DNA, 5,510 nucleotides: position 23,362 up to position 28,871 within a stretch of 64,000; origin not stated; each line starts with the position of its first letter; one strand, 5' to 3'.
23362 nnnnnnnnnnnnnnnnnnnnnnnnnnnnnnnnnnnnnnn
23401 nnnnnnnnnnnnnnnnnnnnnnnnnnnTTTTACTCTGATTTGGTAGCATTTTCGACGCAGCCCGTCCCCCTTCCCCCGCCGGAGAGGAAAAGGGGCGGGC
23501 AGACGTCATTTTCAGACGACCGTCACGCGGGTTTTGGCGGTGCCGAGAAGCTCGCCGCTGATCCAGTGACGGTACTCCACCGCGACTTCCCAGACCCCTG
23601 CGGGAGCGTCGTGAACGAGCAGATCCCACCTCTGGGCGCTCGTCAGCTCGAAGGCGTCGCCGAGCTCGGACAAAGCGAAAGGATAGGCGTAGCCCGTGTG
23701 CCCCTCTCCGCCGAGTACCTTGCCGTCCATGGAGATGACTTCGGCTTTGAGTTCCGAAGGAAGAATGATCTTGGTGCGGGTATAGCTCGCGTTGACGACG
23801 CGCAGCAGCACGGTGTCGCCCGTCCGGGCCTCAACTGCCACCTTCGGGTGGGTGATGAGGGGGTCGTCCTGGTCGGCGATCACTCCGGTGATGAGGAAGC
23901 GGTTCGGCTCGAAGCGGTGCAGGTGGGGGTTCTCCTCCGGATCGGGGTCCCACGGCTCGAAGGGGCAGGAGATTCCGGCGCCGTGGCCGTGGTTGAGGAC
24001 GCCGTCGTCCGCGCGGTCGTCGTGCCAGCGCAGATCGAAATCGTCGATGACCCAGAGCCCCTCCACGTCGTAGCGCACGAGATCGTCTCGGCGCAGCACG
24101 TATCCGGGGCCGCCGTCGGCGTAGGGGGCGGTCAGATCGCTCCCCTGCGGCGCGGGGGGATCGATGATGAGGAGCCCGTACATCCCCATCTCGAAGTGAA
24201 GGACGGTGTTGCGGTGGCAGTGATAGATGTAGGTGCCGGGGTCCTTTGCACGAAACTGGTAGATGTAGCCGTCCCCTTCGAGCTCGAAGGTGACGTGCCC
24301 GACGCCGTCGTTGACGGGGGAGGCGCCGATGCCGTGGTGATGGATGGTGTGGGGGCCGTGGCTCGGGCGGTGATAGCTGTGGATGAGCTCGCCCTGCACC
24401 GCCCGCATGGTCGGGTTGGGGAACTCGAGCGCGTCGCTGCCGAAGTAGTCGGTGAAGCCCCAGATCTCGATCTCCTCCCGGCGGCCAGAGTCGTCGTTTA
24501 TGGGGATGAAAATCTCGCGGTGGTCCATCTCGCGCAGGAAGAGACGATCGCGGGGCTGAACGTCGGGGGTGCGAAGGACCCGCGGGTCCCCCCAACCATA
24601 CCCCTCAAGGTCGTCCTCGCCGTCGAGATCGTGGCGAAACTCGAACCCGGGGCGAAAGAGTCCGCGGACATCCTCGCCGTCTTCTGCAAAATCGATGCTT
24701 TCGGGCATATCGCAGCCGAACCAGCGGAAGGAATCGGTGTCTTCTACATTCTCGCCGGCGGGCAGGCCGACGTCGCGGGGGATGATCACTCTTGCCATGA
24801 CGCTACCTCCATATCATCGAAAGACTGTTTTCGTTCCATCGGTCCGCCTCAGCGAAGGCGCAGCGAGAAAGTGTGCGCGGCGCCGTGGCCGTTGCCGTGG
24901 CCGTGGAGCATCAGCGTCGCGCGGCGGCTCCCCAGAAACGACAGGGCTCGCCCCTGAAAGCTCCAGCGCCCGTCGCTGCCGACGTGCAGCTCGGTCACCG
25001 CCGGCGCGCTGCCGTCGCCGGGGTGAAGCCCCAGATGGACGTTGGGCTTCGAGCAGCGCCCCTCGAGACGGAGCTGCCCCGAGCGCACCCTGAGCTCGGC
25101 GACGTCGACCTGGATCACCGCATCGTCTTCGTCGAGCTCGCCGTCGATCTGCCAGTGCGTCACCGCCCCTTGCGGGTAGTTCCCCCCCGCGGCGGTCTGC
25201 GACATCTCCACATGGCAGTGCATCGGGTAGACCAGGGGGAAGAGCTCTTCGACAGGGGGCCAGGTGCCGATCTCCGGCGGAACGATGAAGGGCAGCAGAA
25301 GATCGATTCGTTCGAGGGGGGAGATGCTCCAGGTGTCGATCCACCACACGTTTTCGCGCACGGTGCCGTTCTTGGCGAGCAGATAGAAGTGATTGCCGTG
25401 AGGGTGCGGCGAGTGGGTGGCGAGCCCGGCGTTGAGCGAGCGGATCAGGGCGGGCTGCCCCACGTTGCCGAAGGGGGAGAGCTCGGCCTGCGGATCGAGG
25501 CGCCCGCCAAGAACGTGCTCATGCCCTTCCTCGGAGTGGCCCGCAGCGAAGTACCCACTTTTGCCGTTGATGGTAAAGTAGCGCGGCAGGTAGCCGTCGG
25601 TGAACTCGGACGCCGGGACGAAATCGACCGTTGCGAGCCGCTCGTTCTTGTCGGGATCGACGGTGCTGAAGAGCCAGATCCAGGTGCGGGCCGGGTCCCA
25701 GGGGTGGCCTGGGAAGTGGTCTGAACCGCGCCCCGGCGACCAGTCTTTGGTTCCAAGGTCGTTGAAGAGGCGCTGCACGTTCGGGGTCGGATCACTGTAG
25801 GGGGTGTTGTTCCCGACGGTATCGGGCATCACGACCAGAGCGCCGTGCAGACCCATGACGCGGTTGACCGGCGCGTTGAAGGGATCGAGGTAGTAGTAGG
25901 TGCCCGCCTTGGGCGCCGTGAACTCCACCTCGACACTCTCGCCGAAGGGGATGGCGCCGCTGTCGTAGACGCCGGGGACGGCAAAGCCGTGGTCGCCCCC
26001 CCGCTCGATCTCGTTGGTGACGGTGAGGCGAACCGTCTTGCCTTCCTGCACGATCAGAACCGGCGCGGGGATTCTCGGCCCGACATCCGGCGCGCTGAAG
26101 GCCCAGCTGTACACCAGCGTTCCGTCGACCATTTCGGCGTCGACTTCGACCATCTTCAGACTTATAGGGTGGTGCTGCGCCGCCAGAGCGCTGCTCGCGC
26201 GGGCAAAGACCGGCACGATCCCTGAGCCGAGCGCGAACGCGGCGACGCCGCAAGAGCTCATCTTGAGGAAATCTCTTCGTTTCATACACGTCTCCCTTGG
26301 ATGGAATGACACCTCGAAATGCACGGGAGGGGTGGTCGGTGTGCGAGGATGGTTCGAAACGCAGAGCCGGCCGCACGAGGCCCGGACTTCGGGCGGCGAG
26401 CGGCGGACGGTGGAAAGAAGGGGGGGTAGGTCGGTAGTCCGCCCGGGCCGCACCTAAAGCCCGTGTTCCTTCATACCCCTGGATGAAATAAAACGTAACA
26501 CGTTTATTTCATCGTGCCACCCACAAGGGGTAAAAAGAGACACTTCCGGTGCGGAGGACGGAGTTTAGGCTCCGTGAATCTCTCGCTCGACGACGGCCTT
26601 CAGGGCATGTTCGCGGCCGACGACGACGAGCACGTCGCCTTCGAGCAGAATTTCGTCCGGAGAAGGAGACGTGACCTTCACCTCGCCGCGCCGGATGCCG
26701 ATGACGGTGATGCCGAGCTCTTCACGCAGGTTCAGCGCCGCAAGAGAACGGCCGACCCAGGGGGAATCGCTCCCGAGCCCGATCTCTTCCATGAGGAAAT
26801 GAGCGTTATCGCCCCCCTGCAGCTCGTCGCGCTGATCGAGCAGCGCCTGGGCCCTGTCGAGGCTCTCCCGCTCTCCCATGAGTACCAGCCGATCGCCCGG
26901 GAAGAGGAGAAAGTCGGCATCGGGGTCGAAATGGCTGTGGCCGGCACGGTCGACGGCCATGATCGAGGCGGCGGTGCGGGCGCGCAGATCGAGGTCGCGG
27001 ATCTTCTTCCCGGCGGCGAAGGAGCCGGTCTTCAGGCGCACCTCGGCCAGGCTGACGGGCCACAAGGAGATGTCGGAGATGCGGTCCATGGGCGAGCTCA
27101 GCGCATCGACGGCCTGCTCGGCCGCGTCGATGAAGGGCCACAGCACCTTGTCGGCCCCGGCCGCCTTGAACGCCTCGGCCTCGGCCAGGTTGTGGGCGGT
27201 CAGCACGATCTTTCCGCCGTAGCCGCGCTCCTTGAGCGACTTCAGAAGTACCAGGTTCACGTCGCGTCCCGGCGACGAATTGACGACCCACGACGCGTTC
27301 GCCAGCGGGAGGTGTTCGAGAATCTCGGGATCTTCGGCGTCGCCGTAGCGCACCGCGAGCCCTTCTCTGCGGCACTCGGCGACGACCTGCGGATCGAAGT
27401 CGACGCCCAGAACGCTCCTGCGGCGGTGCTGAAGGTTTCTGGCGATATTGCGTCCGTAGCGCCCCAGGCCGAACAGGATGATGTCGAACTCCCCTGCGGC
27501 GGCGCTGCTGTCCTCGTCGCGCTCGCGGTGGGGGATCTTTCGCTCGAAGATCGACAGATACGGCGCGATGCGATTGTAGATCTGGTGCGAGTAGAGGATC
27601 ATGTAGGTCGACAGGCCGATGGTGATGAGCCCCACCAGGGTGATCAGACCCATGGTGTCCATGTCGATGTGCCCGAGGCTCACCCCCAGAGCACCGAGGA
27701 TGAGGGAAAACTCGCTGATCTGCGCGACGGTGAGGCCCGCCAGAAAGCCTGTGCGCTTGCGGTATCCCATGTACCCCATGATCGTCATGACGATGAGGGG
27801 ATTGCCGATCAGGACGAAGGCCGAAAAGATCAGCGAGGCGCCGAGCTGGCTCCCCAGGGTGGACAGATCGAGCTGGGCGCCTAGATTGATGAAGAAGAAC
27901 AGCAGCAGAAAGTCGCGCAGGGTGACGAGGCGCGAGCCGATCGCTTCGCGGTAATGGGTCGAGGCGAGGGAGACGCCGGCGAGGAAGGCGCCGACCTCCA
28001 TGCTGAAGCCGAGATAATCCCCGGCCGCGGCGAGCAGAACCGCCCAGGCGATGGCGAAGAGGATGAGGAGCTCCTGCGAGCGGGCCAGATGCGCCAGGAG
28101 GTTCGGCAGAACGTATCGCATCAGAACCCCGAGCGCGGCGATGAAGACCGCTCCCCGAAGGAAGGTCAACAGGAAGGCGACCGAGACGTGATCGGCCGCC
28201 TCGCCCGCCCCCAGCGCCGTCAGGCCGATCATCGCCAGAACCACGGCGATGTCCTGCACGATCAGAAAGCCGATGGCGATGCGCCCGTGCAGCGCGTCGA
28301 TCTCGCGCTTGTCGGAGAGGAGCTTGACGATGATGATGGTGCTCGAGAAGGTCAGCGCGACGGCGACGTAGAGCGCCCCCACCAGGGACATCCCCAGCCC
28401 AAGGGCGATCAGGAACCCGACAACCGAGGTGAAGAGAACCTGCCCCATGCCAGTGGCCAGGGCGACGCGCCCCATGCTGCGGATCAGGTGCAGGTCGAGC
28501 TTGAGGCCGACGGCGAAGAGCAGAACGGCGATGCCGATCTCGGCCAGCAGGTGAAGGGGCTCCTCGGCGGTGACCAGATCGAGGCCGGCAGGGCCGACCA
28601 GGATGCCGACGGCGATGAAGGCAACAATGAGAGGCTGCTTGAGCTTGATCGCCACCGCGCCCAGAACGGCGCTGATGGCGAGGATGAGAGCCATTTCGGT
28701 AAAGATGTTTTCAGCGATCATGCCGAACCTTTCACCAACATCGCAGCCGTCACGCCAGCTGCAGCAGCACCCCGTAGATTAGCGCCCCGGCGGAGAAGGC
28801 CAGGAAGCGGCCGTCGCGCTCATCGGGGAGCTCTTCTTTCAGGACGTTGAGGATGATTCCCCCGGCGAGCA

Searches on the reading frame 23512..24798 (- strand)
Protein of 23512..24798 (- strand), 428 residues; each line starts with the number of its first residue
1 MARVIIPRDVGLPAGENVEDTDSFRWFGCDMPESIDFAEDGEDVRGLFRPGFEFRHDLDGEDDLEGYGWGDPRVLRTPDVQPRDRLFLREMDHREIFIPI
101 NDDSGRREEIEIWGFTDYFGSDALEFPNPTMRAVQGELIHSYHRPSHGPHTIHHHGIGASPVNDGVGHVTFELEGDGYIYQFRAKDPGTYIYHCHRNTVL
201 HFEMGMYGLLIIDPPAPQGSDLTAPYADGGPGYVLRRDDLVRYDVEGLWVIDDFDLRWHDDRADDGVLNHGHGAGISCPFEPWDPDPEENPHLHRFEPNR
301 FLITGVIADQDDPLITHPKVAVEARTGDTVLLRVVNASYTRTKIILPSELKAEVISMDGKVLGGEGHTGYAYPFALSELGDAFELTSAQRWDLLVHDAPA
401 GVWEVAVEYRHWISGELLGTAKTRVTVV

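Call 36: search_protein_families(library=pfam, proteins=[window:23512-24798:-], max_evalue=0.00001)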
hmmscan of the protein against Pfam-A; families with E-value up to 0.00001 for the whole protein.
window:23512-24798:- (428 aa): 1 family
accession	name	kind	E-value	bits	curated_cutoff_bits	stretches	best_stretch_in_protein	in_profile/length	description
PF07732.21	Cu-oxidase_3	-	3.6e-12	46.9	21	1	125-216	23-118/119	Multicopper oxidase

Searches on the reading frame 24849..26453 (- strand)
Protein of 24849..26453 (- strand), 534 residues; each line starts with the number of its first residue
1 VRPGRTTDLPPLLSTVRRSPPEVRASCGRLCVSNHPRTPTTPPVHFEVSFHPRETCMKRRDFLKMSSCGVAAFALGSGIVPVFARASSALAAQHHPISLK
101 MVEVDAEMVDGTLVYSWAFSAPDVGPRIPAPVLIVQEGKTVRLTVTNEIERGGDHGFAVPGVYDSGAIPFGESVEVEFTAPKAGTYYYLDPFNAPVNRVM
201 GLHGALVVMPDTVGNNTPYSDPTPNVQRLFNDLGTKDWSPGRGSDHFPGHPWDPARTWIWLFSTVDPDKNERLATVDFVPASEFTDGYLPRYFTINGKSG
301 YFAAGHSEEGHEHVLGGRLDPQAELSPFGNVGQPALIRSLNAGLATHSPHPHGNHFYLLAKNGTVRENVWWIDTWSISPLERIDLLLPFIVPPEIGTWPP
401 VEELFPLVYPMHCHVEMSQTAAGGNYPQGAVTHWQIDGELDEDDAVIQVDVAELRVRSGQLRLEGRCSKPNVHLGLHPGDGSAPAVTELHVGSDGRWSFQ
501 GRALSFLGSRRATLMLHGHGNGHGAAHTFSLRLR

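Call 36: search_protein_families(library=pfam, proteins=[window:24849-26453:-], max_evalue=0.00001)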
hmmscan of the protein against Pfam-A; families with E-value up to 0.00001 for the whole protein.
window:24849-26453:- (534 aa): 1 family
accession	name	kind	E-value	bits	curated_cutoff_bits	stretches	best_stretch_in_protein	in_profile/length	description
PF07732.21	Cu-oxidase_3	-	2.7e-07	31.1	21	1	127-210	23-116/119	Multicopper oxidase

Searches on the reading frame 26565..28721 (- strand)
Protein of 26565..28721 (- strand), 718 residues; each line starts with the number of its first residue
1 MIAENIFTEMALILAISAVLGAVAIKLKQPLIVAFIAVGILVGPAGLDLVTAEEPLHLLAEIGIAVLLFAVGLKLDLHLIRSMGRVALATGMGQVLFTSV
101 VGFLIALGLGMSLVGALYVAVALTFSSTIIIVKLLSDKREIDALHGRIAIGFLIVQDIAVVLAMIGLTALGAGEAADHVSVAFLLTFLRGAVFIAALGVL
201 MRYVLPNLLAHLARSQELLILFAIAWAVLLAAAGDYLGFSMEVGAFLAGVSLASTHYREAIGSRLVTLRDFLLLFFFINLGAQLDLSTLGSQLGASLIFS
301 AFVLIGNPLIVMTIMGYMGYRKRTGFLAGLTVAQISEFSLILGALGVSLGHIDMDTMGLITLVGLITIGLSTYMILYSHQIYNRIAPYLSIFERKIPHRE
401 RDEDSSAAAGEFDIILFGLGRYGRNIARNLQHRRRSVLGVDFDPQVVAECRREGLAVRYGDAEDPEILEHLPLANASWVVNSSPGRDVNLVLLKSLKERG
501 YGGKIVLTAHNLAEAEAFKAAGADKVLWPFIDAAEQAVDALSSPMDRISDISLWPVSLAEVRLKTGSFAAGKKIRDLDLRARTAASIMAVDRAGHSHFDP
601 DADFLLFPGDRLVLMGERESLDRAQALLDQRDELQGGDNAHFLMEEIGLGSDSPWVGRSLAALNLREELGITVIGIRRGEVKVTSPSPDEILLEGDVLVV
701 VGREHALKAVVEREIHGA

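Call 36: search_protein_families(library=pfam, proteins=[window:26565-28721:-], max_evalue=0.00001)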
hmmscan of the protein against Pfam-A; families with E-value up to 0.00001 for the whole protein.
window:26565-28721:- (718 aa): 3 families
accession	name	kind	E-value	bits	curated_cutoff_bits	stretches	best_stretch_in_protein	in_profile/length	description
PF00999.27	Na_H_Exchanger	-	4.7e-52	177.5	26.2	1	16-371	3-365/375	Sodium/hydrogen exchanger, transmembrane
PF02080.26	TrkA_C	-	5.7e-33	113.1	27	2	646-711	3-67/71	TrkA-C domain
PF02254.24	TrkA_N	-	3.7e-22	79.3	23.8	1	414-528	1-115/116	TrkA-N domain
